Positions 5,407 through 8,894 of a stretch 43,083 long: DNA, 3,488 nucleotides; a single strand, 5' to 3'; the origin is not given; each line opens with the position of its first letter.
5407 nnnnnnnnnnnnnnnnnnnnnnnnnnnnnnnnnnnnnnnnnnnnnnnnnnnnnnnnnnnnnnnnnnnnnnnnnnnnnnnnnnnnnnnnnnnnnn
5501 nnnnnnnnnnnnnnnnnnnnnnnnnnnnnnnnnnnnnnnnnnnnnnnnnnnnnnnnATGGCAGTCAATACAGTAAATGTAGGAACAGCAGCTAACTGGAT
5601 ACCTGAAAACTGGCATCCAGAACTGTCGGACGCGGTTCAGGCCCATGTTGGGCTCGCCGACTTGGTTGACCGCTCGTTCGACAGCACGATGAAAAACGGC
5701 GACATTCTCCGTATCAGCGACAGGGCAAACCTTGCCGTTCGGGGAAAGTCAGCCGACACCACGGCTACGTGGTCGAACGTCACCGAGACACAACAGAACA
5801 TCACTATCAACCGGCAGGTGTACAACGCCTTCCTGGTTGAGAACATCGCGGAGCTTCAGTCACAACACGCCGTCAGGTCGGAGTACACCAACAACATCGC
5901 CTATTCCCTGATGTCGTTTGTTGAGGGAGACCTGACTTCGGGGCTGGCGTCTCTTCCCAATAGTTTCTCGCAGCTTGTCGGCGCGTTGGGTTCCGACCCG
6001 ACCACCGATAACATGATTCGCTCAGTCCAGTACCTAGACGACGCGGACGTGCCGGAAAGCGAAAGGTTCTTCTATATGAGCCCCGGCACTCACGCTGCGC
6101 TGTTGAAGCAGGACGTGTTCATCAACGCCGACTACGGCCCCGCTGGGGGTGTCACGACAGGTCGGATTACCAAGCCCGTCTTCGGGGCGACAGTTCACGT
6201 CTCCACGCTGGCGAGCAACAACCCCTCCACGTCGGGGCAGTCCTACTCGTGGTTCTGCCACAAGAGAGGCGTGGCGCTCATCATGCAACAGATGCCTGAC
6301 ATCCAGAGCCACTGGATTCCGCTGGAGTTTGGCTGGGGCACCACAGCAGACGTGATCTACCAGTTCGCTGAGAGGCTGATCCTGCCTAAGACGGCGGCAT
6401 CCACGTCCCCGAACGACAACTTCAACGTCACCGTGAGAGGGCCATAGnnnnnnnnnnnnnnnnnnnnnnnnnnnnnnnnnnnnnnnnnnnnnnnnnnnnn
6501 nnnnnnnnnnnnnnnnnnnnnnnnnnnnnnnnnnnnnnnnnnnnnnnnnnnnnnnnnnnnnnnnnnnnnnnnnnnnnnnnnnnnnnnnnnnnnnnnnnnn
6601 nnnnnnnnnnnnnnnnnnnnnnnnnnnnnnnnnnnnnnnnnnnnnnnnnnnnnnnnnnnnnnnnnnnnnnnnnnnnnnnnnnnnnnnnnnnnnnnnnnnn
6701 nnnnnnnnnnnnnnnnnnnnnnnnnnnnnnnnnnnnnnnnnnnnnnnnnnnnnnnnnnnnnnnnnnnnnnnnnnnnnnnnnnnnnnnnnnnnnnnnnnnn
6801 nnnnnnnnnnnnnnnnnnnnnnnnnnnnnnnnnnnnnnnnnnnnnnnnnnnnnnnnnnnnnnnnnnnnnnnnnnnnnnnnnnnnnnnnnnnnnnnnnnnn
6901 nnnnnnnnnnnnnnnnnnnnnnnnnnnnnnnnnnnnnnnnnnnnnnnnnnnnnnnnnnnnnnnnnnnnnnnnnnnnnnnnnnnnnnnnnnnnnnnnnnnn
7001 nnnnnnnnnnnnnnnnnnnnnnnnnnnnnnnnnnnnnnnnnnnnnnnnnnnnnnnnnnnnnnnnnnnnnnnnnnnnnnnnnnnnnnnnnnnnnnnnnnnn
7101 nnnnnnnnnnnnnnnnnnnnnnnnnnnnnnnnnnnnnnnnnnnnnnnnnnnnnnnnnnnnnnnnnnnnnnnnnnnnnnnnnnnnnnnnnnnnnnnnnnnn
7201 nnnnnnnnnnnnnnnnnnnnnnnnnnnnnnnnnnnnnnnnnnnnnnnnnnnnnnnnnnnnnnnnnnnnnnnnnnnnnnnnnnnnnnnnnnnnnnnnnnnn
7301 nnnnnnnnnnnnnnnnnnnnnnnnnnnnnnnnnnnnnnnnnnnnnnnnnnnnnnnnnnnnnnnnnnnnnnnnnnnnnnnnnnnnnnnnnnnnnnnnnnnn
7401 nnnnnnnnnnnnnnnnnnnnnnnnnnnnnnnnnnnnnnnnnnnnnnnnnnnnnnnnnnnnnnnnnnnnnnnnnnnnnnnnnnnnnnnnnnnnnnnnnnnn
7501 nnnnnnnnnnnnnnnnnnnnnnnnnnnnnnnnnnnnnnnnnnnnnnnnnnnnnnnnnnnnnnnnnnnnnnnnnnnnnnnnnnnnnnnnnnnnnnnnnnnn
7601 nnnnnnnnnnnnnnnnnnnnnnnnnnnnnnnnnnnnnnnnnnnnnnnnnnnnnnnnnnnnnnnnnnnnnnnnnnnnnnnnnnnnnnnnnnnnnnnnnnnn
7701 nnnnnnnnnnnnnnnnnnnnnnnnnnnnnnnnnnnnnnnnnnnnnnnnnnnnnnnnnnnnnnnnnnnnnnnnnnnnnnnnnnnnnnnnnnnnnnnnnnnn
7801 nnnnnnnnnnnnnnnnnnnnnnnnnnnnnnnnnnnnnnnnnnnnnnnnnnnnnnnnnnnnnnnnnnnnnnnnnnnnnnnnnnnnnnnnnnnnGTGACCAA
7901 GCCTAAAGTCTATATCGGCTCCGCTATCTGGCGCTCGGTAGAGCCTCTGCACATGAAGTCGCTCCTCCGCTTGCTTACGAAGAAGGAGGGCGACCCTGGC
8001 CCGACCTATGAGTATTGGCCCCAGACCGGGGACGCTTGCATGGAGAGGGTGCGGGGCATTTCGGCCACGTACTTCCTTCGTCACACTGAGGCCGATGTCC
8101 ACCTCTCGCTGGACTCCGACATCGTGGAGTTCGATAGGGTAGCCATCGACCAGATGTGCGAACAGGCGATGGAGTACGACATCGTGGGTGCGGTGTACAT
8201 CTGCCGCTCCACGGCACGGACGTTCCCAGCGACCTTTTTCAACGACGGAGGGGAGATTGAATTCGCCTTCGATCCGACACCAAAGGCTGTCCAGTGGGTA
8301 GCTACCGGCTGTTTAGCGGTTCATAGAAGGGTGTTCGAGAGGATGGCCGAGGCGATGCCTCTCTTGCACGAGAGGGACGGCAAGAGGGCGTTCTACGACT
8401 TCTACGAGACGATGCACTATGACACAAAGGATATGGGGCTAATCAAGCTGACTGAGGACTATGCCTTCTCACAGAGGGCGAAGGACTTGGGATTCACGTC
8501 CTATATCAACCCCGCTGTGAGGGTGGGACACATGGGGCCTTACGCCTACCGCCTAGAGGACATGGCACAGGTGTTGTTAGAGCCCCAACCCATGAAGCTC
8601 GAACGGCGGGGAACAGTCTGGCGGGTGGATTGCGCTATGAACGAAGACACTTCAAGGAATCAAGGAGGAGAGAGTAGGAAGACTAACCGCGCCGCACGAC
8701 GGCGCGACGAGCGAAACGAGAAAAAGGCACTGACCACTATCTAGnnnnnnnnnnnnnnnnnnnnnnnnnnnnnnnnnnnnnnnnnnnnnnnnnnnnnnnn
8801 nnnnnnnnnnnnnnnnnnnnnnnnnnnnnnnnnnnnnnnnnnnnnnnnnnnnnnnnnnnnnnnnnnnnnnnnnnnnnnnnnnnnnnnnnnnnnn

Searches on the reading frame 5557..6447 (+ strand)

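Call 10: search_protein_families(library=phrogs, proteins=[window:5557-6447:+], max_evalue=0.001)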
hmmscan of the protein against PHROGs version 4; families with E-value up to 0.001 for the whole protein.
window:5557-6447:+ (296 aa): 3 families
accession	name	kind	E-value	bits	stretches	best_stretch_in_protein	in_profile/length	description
phrog_267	-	head and packaging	3.7e-28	99.8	1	6-261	33-303/410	major head protein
phrog_283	-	head and packaging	2.3e-10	41.4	1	11-225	5-223/385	major head protein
phrog_3437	-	head and packaging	0.0007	19.9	0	95-241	89-248/294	major head protein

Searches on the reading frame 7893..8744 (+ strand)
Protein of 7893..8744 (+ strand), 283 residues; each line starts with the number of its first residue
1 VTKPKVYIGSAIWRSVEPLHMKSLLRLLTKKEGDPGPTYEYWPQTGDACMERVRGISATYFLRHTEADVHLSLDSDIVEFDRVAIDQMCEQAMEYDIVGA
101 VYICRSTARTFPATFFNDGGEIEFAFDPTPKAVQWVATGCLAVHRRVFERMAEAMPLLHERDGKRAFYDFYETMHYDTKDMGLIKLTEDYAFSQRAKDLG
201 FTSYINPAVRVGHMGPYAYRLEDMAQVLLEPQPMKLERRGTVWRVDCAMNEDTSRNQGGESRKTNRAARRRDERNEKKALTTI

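Call 10: search_protein_families(library=phrogs, proteins=[window:7893-8744:+], max_evalue=0.001)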
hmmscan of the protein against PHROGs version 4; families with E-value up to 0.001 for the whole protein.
window:7893-8744:+ (283 aa): 1 family
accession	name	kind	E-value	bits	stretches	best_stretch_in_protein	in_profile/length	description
phrog_1574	-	unknown function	3.7e-14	54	1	58-218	75-233/240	-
